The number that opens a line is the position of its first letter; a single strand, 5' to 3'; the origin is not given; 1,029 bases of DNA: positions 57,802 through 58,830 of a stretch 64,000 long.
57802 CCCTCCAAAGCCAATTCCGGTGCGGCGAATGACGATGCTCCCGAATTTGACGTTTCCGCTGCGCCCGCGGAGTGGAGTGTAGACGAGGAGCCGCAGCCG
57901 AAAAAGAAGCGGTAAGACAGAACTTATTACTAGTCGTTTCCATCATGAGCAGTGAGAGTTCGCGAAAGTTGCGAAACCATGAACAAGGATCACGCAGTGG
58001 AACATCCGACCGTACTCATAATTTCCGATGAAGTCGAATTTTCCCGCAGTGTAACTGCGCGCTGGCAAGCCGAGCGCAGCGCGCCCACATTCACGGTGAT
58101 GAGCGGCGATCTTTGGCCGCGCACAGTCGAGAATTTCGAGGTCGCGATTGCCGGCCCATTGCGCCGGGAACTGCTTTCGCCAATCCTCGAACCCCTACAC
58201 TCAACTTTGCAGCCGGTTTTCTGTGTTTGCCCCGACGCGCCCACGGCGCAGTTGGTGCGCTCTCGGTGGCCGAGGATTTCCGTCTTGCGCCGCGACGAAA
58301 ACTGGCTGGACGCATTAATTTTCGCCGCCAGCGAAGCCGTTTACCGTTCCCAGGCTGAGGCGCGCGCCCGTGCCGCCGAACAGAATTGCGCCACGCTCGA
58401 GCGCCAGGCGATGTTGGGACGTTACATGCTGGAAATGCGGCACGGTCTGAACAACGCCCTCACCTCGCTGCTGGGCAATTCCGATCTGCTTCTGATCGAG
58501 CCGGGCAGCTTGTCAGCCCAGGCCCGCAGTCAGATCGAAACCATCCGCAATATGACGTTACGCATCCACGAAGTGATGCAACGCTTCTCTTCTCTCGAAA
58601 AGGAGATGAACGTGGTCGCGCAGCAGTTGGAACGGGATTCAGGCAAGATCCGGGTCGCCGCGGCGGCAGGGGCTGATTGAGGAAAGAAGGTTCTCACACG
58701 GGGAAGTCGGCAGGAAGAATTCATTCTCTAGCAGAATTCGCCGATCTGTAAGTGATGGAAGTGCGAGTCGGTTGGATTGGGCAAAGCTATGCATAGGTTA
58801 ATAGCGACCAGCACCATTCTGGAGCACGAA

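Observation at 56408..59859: Uncharacterised four-gene operon next to the activator, a candidate accessory module of the chemosensory system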

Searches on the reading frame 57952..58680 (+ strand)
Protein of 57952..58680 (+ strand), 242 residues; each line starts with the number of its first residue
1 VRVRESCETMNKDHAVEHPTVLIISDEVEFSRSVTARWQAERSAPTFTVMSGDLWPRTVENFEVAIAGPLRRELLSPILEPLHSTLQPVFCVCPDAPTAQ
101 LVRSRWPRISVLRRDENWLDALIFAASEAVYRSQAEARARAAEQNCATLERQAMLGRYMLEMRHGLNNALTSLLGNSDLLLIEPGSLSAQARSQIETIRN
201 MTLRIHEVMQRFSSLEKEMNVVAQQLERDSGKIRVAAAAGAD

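Call 3: search_protein_families(library=pfam, proteins=[window:57952-58680:+], max_evalue=1)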
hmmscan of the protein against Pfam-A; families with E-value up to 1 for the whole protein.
window:57952-58680:+ (242 aa): 3 families
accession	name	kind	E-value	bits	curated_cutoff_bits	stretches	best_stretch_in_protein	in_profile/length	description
PF00512.31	HisKA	-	9.1e-05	22.9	26.9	1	161-217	8-62/66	His Kinase A (phospho-acceptor) domain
PF14073.11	Cep57_CLD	-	0.022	15.2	28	1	133-230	60-154/178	Centrosome localisation domain of Cep57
PF12518.13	DUF3721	-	0.24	11.6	27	1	131-148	1-18/33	Protein of unknown function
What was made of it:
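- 57952..58680 (+): Gene 3 (likely start 57979): a CheY-like domain lacking the phospho-acceptor Asp, followed by a HisKA-type DHp with His164 and no ATPase domain. HisKA E 9e-5 (call 3).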

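Call 4: search_protein_families(library=ncbifam, proteins=[window:57952-58680:+], max_evalue=1)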
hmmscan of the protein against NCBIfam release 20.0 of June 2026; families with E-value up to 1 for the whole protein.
window:57952-58680:+ (242 aa): 1 family
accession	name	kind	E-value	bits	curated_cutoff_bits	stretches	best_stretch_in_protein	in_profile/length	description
NF008312.0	PRK11100.1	equivalog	0.031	13.1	356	1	132-218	233-320/477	two-component system sensor histidine kinase CreC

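Call 10: search_solved_structures(query=window:57952-58680:+, max_evalue=1, show_alignments=2)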
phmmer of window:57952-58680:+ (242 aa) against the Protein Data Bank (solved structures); distinct sequences matched with E-value up to 1: 0.

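Call 75: search_solved_structures(query=A5, max_evalue=1, show_alignments=3)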
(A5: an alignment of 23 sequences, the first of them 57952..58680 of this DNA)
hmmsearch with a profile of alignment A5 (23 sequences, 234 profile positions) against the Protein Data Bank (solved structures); distinct sequences matched with E-value up to 1: 26.
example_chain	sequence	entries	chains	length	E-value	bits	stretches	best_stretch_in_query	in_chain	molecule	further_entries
6xeh_A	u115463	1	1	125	4.8e-06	29.1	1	12-110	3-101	DE NOVO DESIGNED OR386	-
213l_A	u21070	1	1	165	0.14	14.5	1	41-135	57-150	T4 LYSOZYME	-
3lbf_A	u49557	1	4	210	0.27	13.6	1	29-99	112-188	Protein-L-isoaspartate O-methyltransferase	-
7zq7_A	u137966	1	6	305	0.3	13.4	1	40-134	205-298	Crotonase/enoyl-CoA hydratase family protein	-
216l_A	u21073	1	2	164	0.35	13.2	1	28-121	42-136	T4 LYSOZYME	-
1qs9_A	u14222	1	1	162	0.38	13.1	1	41-121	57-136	LYSOZYME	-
1ctw_A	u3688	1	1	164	0.43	12.9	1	41-121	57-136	LYSOZYME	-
246l_A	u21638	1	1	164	0.47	12.8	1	41-121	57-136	T4 LYSOZYME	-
1l50_A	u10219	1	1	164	0.56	12.5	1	41-121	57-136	T4 LYSOZYME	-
1l48_A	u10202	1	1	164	0.57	12.5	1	41-121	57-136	T4 LYSOZYME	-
1l49_A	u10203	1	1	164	0.57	12.5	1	41-121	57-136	T4 LYSOZYME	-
147l_A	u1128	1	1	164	0.59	12.5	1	41-122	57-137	T4 LYSOZYME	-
1l51_A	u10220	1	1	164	0.6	12.4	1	41-121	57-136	T4 LYSOZYME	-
1d3f_A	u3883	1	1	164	0.61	12.4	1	41-121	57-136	LYSOZYME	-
227l_A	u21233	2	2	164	0.62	12.4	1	41-121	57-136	T4 LYSOZYME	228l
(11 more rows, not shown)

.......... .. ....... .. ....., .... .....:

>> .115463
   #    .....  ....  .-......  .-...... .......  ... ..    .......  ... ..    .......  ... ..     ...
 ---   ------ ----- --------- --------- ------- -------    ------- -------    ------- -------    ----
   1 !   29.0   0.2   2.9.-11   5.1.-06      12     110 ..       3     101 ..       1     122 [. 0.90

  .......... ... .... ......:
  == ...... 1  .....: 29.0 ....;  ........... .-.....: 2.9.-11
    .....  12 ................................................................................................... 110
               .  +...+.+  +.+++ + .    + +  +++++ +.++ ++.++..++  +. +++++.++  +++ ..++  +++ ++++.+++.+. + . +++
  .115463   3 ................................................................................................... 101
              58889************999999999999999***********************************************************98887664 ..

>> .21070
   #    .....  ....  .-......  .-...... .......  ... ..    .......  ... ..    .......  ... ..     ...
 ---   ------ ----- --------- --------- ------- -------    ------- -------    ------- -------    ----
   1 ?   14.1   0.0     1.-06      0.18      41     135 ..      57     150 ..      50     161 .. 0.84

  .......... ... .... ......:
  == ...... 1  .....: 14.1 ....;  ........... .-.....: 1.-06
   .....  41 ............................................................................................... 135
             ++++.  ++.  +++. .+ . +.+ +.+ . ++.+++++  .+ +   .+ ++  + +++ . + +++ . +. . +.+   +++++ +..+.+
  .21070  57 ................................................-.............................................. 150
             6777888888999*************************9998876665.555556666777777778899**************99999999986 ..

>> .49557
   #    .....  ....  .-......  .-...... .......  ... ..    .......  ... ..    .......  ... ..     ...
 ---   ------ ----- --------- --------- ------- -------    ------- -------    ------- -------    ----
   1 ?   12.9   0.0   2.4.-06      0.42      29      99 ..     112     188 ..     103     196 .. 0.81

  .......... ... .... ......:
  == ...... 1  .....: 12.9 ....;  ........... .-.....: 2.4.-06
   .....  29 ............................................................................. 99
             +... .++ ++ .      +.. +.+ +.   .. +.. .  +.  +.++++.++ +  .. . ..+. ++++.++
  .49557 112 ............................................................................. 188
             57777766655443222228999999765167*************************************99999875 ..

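Call 98: search_protein_families(library=padloc, proteins=[window:57952-58680:+], max_evalue=0.01)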
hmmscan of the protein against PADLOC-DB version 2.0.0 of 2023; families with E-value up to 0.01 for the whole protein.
window:57952-58680:+ (242 aa): 0 families

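Call 100: find_homologous_proteins(query=A5, max_evalue=0.001)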
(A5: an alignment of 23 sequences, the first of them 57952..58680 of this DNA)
Query A5 (23 sequences) (242 aa, profile of the alignment): 6080 proteins with E <= 0.001 among 8000 candidates; the best 120 are listed.
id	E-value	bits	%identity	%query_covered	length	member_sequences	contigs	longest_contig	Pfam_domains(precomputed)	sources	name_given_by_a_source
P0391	6.4e-105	368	58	93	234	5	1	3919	PF00512.32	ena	-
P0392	1.5e-103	363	60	87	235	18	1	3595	PF00512.32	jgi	jgi:signal transduction histidine kinase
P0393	1.6e-103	363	59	93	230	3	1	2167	PF00512.32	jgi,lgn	jgi:signal transduction histidine kinase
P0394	2.3e-103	362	58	93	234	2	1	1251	PF00512.32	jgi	jgi:signal transduction histidine kinase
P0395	3.0e-103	362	57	88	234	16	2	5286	PF00512.32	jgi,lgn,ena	-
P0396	4.1e-103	362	51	92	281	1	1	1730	PF00512.32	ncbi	-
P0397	6.8e-103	361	58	88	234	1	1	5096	PF00512.32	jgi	jgi:signal transduction histidine kinase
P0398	6.9e-103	361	58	93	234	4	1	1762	PF00512.32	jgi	-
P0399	1.1e-102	360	57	93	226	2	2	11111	PF00512.32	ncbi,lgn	-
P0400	1.2e-102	360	57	94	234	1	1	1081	-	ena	-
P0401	1.4e-102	360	55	93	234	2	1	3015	PF00512.32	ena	-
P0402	1.4e-102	360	56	93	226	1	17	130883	PF00512.32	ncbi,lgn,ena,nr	ncbi:MAG: hypothetical protein LAN83_13705 [Acidobacteriia bacterium]|nr:hypothetical protein [Terri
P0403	1.7e-102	360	58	95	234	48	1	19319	PF00512.32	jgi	jgi:signal transduction histidine kinase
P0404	1.7e-102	360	58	93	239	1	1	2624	PF00512.32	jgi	jgi:signal transduction histidine kinase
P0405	6.3e-102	358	56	93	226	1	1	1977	PF00512.32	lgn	-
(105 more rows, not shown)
